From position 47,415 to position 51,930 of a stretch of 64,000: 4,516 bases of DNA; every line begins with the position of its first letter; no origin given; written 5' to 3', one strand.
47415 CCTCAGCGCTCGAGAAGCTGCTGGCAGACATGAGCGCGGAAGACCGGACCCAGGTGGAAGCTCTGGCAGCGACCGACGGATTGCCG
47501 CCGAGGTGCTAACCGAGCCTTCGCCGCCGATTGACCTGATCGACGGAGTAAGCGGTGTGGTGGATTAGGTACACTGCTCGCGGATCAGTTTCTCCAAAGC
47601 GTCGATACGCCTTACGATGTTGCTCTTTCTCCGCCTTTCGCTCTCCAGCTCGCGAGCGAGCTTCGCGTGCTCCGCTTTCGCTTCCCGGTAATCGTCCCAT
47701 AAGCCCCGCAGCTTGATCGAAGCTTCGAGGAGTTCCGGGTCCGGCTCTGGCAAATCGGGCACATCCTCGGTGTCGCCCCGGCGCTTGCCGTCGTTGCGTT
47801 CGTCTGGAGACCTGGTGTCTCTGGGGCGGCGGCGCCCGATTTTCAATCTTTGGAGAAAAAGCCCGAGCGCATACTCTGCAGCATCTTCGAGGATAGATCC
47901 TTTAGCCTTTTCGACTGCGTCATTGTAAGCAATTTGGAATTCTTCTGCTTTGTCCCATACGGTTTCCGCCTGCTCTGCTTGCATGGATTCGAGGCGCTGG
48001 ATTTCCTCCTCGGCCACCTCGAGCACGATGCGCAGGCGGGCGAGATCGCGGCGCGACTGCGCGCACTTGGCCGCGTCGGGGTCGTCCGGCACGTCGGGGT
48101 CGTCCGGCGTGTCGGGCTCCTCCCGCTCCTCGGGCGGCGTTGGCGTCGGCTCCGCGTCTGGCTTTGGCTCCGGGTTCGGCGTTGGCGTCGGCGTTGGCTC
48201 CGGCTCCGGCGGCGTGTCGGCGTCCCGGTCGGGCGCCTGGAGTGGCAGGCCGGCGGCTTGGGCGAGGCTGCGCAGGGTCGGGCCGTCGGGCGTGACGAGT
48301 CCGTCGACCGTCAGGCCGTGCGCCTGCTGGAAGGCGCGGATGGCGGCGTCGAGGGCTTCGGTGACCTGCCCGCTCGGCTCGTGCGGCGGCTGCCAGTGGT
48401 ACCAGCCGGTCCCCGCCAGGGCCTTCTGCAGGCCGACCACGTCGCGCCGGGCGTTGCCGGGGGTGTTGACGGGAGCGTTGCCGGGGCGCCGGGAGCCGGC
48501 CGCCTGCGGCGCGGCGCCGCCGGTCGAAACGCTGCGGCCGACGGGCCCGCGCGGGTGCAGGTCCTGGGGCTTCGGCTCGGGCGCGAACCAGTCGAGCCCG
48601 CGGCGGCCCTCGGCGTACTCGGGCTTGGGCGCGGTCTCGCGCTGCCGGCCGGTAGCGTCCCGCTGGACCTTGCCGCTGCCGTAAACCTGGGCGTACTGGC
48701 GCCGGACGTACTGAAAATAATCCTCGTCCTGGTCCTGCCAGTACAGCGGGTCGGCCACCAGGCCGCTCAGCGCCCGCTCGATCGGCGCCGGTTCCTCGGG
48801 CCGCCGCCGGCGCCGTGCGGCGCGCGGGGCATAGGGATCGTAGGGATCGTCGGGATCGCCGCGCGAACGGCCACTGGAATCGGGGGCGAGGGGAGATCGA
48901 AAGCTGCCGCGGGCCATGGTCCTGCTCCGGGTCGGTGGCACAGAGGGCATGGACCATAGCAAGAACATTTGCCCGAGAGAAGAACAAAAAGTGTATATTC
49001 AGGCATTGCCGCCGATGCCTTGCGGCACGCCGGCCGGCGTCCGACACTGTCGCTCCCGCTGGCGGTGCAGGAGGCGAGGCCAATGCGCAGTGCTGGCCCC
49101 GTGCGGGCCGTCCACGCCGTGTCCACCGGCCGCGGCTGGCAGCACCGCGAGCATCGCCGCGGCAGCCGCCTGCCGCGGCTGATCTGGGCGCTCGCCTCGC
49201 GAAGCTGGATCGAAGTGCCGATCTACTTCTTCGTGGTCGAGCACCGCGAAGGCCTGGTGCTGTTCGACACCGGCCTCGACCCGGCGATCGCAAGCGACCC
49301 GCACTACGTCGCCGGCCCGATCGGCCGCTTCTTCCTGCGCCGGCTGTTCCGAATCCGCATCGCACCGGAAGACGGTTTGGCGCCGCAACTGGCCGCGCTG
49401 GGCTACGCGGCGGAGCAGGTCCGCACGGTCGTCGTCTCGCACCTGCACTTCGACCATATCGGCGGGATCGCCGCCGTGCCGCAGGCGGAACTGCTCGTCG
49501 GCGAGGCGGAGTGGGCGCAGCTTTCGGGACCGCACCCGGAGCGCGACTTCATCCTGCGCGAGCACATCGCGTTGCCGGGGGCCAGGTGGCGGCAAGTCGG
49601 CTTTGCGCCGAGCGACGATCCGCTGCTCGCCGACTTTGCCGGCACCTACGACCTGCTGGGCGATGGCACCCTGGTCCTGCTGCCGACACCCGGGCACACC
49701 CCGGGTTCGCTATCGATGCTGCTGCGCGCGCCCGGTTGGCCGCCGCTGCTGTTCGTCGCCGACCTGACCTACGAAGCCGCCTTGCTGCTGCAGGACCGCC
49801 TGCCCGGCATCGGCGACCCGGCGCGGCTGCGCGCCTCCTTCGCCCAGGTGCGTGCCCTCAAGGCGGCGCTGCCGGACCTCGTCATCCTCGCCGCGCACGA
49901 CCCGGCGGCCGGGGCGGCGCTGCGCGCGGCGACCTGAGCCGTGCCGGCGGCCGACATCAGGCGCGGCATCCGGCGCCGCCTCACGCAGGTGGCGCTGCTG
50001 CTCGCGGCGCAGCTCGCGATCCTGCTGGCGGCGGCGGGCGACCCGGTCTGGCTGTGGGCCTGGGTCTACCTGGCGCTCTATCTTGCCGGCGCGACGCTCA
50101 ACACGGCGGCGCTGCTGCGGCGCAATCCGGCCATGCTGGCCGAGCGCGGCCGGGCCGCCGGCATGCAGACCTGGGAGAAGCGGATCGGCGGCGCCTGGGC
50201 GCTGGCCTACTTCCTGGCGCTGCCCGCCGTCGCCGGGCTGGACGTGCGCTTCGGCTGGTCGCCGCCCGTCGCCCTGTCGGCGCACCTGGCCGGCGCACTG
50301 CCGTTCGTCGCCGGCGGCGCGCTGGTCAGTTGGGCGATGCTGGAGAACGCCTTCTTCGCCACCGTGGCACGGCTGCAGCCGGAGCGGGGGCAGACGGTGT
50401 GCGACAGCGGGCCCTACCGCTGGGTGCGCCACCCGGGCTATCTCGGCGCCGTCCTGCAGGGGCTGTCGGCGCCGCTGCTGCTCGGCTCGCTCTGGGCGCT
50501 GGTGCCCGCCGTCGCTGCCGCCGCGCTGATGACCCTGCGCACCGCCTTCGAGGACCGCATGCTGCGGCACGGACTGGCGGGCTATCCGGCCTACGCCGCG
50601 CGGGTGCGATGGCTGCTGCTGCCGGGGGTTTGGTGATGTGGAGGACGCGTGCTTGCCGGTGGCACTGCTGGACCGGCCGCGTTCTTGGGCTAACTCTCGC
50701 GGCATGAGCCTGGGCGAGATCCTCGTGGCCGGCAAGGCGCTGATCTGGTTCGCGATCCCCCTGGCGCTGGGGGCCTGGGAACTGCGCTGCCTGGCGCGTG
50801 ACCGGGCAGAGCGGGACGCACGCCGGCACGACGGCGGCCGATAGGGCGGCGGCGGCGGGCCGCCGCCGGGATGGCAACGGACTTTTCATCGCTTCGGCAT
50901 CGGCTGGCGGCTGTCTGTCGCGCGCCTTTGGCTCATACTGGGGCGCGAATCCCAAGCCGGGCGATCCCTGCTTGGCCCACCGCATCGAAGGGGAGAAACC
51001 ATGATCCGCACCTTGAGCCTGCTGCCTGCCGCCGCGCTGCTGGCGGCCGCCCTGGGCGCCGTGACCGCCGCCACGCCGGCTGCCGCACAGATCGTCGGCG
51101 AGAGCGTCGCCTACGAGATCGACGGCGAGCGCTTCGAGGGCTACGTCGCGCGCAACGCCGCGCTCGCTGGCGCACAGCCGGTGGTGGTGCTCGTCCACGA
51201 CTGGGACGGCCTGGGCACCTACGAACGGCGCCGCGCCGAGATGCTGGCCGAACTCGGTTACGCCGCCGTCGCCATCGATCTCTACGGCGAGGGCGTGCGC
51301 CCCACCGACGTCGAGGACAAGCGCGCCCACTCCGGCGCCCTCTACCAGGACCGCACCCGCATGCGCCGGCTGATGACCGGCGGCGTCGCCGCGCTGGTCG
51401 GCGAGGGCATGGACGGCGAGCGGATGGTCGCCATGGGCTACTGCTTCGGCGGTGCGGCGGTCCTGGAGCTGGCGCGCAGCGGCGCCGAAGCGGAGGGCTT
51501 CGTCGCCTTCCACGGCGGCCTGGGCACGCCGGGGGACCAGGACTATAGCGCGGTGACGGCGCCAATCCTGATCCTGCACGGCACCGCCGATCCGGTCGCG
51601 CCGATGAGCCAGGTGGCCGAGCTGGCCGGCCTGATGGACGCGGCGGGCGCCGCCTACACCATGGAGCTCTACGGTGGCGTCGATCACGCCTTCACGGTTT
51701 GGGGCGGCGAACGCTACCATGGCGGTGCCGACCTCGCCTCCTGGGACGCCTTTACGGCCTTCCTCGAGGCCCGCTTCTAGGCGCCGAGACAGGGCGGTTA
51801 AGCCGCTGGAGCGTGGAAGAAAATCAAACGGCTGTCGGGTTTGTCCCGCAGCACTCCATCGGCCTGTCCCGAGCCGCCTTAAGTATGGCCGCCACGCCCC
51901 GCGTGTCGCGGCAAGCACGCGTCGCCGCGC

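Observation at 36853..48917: Five-fold array of tail-to-tail gene pairs whose variable parts co-vary: a candidate undescribed polymorphic two-component locus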

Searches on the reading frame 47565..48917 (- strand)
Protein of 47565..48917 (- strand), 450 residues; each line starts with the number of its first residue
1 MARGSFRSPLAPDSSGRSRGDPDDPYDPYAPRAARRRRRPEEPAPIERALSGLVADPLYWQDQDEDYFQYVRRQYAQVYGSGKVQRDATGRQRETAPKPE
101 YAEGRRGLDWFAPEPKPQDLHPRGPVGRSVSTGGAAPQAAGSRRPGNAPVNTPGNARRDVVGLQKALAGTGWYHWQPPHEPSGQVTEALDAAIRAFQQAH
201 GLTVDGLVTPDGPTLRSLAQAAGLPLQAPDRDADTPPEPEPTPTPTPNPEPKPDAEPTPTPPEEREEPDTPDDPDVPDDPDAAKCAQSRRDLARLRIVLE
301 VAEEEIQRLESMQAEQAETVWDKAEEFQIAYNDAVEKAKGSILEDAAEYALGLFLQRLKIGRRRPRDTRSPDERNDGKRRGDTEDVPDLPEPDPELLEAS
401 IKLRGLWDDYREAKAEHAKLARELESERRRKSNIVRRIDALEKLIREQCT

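Call 4: search_protein_families(library=pfam, proteins=[window:47565-48917:-], max_evalue=1)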
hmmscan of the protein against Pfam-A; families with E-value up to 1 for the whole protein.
window:47565-48917:- (450 aa): 3 families
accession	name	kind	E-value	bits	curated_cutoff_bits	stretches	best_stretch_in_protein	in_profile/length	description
PF01471.23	PG_binding_1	-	1.5e-09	38.3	23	1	159-210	4-51/57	Putative peptidoglycan binding domain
PF05887.16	Trypan_PARP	-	0.0087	16.5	100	1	232-281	58-108/134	Procyclic acidic repetitive protein (PARP)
PF05616.18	Neisseria_TspB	-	0.94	8.3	20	0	213-284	332-403/517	Neisseria meningitidis TspB protein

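Call 7: search_protein_families(library=ncbifam, proteins=[window:47565-48917:-], max_evalue=1)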
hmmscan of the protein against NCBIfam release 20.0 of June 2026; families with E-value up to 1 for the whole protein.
window:47565-48917:- (450 aa): 7 families
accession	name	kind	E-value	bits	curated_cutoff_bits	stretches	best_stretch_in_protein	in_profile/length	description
TIGR02869.1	spore_SleB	equivalog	0.0036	17.2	236.5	1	153-211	9-63/201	spore cortex-lytic enzyme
TIGR03979.1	His_Ser_Rich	equivalog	0.0065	16.5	121.65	1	112-211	92-181/190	His-Xaa-Ser repeat protein HxsA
TIGR04526.1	predic_Ig_block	subfamily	0.031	13.2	150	1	236-292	89-142/693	putative immunoglobulin-blocking virulence protein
NF052336.1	PdgHdaseHSB100310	equivalog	0.06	12.7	500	1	184-211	214-241/316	peptidoglycan hydrolase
NF052335.1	PdgHdaseHSB129560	equivalog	0.12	11.7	500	1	186-211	231-256/330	peptidoglycan hydrolase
TIGR02675.1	tape_meas_nterm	domain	0.18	12.1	21.35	0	71-97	18-44/75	tape measure protein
NF008082.0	PRK10819.1-3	equivalog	0.89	9.3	265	0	232-276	63-107/242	TonB system transport protein TonB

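Call 30: search_protein_families(library=phrogs, proteins=[window:47565-48917:-], max_evalue=0.1)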
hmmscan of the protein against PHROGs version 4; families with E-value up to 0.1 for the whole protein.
window:47565-48917:- (450 aa): 4 families
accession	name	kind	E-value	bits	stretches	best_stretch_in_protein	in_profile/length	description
phrog_1493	-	lysis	1.1e-07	32.4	1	144-211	241-300/394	endolysin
phrog_1224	-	head and packaging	0.00016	22.1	1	154-220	7-66/438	endolysin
phrog_2649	-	lysis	0.0046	17.8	1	140-211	162-230/261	endolysin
phrog_21473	-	unknown function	0.0054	15.8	1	233-272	601-635/947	-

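Call 31: search_protein_families(library=padloc, proteins=[window:47565-48917:-], max_evalue=0.1)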
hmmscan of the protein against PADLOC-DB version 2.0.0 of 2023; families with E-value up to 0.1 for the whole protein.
window:47565-48917:- (450 aa): 0 families

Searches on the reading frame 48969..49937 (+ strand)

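Call 38: search_protein_families(library=pfam, proteins=[window:48969-49937:+], max_evalue=0.00001)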
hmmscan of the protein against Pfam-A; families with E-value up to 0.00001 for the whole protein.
window:48969-49937:+ (322 aa): 1 family
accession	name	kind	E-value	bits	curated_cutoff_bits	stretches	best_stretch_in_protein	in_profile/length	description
PF00753.33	Lactamase_B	-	1e-18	68.4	22.7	1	84-310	5-196/196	Metallo-beta-lactamase superfamily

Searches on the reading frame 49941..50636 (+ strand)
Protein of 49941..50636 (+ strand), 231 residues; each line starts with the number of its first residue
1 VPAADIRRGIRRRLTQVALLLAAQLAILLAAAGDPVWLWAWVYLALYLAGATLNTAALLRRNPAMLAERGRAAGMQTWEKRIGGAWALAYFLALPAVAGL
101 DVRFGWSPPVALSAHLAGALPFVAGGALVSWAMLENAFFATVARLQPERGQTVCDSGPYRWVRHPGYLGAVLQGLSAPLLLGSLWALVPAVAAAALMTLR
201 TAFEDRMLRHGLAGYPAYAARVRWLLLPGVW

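Call 38: search_protein_families(library=pfam, proteins=[window:49941-50636:+], max_evalue=0.00001)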
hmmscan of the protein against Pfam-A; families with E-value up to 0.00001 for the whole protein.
window:49941-50636:+ (231 aa): 2 families
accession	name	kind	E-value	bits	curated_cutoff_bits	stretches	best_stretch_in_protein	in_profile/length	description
PF04140.19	ICMT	-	1e-10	42.3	24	1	122-209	5-94/95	Isoprenylcysteine carboxyl methyltransferase (ICMT) family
PF04191.18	PEMT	-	1.7e-09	38.5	25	1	115-209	3-99/105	Phospholipid methyltransferase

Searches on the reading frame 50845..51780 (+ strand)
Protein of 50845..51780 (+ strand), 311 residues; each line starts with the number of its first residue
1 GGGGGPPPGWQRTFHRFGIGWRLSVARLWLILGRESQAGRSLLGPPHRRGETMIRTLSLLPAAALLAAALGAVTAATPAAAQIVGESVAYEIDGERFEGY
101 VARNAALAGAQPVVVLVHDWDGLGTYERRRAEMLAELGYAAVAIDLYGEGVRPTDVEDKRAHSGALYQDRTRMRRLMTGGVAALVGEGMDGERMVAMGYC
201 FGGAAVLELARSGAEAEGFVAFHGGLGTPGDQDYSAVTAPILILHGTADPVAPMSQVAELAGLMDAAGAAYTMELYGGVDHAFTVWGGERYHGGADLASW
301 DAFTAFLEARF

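Call 38: search_protein_families(library=pfam, proteins=[window:50845-51780:+], max_evalue=0.00001)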
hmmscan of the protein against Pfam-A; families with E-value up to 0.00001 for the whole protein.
window:50845-51780:+ (311 aa): 4 families
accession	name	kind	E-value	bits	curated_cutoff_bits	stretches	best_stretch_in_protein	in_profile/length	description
PF01738.24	DLH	-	1.2e-34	120.3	21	1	97-309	1-215/217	Dienelactone hydrolase family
PF00326.27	Peptidase_S9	-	7.5e-07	29.3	22.6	0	237-286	143-188/213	Prolyl oligopeptidase family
PF12146.15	Hydrolase_4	-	2e-06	27.7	27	0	232-282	185-233/239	Serine aminopeptidase, S33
PF12740.14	PETase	-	2.5e-06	27.6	28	1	178-258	111-188/263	PET hydrolase-like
